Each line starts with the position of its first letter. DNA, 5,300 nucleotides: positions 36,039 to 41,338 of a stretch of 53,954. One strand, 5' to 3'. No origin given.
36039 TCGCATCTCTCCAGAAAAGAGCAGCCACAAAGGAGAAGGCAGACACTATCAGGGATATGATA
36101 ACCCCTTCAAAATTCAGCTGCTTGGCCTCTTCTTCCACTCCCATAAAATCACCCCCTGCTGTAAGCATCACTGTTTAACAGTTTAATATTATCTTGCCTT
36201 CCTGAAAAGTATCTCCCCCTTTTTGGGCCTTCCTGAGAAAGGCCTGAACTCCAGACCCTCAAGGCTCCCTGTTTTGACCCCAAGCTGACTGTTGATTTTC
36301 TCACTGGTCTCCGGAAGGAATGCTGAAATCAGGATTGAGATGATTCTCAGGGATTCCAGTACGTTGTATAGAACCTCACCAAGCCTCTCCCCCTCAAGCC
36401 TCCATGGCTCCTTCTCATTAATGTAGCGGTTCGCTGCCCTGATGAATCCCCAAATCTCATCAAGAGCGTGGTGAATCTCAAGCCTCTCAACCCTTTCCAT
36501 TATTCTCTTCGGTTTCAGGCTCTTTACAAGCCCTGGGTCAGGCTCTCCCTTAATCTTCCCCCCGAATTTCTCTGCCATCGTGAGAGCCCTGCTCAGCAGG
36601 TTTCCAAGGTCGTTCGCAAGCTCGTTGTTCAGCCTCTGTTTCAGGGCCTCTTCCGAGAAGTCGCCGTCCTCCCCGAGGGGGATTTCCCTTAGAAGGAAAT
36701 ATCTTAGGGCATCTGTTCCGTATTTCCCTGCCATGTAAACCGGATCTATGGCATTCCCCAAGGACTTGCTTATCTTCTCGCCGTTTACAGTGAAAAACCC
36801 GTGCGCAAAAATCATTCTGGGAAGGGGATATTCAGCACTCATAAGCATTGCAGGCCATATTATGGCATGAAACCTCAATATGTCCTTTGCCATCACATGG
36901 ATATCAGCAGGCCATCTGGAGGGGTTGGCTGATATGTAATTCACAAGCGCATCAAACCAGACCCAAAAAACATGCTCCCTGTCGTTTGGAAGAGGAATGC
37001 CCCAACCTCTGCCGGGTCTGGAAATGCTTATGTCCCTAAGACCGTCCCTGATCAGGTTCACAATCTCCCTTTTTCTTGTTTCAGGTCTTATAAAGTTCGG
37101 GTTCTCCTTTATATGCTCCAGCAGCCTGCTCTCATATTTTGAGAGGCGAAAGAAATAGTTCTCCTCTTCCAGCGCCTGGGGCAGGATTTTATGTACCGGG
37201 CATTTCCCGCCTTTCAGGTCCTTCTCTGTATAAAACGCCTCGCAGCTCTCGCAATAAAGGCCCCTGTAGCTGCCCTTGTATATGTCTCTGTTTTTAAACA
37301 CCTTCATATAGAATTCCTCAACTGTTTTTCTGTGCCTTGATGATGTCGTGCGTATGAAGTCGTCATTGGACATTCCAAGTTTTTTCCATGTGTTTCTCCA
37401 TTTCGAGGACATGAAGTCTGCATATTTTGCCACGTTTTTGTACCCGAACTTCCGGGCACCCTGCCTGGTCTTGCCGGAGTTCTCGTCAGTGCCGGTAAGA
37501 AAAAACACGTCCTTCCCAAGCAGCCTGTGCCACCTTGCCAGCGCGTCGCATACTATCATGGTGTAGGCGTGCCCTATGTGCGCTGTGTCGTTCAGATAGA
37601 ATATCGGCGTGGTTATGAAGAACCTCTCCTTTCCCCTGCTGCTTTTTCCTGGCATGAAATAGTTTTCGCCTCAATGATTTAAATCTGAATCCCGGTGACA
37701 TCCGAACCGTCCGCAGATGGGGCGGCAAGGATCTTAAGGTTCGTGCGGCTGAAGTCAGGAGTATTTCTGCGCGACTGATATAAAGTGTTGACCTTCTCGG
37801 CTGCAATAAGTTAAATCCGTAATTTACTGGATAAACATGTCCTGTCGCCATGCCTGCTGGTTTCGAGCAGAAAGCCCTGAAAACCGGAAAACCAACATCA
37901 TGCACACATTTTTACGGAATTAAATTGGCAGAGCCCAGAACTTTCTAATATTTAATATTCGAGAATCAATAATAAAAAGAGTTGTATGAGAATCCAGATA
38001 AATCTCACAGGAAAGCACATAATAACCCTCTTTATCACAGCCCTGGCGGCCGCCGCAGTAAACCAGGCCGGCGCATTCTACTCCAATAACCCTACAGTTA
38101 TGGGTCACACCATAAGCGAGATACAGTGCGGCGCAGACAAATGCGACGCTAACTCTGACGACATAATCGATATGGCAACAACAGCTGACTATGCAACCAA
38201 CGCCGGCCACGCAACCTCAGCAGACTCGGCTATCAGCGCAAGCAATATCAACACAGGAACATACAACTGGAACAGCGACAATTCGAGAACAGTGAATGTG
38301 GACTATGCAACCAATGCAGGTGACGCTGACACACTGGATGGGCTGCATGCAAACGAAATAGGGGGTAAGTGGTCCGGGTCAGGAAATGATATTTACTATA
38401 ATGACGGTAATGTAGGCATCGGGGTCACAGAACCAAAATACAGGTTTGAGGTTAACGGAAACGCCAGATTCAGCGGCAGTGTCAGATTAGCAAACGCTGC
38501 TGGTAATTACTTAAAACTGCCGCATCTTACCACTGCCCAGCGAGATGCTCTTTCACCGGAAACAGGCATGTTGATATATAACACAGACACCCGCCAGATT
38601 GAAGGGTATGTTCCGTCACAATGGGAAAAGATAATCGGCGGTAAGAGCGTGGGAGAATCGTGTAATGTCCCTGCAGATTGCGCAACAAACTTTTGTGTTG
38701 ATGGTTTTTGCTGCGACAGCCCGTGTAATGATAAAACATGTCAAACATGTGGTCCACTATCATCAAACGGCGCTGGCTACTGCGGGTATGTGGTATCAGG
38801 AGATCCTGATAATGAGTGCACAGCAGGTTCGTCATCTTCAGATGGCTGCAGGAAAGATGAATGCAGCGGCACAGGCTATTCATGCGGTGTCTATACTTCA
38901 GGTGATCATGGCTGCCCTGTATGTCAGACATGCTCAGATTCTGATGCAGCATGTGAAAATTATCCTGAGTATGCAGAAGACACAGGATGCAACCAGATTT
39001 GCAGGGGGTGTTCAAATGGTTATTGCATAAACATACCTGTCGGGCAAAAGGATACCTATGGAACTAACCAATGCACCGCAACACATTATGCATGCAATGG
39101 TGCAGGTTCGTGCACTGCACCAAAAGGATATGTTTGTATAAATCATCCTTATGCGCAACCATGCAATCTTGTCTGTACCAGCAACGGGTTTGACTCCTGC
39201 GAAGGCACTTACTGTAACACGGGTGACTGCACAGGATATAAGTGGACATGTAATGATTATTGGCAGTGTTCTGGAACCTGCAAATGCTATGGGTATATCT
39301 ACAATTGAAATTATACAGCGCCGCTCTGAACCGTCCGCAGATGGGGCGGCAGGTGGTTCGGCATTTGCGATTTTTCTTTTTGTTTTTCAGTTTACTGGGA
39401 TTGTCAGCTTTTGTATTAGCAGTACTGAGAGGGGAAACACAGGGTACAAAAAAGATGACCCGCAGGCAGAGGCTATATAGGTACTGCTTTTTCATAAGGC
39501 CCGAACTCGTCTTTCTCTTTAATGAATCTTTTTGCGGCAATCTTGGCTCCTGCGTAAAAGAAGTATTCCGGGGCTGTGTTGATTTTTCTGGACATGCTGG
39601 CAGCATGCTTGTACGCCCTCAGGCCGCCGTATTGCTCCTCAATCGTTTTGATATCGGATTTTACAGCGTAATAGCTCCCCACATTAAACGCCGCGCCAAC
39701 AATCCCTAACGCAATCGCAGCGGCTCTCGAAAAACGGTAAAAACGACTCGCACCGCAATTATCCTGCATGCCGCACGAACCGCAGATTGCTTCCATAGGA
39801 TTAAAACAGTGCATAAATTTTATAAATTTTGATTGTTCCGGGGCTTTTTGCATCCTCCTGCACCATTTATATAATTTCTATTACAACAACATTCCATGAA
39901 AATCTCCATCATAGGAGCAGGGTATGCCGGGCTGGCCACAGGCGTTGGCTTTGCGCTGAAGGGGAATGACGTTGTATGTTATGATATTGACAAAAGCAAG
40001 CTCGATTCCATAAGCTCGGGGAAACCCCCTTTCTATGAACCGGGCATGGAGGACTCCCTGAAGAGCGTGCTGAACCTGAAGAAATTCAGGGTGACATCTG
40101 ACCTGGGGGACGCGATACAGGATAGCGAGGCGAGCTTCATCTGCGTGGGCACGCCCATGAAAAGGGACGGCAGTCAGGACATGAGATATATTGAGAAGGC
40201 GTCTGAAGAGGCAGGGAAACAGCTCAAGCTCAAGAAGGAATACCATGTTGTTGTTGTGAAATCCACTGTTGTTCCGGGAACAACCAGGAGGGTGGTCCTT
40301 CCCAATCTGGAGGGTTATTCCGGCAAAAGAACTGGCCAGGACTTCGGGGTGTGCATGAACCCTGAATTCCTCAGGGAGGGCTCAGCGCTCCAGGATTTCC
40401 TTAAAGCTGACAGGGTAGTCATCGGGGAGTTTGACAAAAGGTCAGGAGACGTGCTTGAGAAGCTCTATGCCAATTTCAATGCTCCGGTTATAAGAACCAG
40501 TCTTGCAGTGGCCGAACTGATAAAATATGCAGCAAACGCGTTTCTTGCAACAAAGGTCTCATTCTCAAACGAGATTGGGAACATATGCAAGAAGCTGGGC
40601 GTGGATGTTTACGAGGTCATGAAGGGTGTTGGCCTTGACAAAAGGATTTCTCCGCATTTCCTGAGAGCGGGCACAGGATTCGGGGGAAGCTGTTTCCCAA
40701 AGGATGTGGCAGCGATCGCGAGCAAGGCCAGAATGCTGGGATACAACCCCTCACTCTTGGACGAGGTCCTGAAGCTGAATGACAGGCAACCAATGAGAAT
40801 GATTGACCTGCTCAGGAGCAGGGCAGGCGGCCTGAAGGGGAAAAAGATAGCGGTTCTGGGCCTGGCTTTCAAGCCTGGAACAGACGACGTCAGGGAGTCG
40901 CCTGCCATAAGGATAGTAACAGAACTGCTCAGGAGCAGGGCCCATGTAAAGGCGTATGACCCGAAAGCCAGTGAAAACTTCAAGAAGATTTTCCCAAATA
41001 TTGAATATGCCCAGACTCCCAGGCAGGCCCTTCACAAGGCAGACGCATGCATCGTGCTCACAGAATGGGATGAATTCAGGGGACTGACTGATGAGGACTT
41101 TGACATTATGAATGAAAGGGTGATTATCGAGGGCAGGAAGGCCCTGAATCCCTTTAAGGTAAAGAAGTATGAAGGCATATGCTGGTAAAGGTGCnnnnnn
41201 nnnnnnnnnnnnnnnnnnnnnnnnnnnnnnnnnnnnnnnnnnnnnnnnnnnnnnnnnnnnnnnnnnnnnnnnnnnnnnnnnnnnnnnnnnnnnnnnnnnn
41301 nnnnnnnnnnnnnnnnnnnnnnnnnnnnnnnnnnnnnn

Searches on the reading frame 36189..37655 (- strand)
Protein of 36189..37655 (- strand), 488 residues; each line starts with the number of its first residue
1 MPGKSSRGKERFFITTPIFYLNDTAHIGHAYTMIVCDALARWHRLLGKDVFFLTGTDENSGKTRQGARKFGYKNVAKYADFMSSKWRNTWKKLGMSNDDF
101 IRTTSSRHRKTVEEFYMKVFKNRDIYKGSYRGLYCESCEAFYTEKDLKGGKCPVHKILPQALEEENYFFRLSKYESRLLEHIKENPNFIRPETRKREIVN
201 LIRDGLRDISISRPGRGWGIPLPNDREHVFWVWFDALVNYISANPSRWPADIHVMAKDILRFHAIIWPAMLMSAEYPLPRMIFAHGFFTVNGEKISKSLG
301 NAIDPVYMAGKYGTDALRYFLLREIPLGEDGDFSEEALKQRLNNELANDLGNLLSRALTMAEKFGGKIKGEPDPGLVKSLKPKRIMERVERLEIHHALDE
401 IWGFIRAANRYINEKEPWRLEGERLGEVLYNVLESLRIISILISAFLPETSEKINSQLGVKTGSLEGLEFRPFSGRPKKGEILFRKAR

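Call 57: search_protein_families(library=pfam, proteins=[window:36189-37655:-], max_evalue=0.001)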
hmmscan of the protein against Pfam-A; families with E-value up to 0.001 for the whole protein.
window:36189-37655:- (488 aa): 3 families
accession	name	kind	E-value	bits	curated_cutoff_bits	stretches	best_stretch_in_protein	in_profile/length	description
PF09334.17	tRNA-synt_1g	-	5.5e-95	318.8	20.1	2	145-357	162-390/391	tRNA synthetases class I (M)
PF00133.28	tRNA-synt_1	-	8.1e-29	101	22.7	2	6-223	19-244/414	tRNA synthetases class I (I, L, M and V)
PF01406.26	tRNA-synt_1e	-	2.4e-11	44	27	2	277-340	236-298/301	tRNA synthetases class I (C) catalytic domain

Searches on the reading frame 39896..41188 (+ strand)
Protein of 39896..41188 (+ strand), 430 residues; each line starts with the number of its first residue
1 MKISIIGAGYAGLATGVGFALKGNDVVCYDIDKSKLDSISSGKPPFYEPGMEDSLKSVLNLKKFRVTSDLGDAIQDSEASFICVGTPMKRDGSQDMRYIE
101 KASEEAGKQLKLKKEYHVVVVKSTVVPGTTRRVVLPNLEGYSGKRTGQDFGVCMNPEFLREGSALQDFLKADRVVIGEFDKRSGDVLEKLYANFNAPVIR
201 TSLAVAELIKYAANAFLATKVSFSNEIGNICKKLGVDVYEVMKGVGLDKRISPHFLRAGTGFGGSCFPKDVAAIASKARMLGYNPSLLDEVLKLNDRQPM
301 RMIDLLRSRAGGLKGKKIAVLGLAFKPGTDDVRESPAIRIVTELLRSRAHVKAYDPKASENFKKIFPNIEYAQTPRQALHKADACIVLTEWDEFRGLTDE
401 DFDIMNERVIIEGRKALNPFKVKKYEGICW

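Call 58: search_protein_families(library=pfam, proteins=[window:39896-41188:+], max_evalue=0.001)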
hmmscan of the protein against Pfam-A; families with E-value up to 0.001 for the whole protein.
window:39896-41188:+ (430 aa): 3 families
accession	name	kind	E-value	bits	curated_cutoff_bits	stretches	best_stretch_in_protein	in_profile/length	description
PF03721.20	UDPG_MGDP_dh_N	-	1.2e-56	191.7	27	1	1-190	1-187/187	UDP-glucose/GDP-mannose dehydrogenase family, NAD binding domain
PF00984.24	UDPG_MGDP_dh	-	1.6e-36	124.8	25.4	1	205-296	2-93/94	UDP-glucose/GDP-mannose dehydrogenase family, central domain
PF03720.21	UDPG_MGDP_dh_C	-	2.5e-30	105.3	30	1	319-419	1-103/103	UDP-glucose/GDP-mannose dehydrogenase family, UDP binding domain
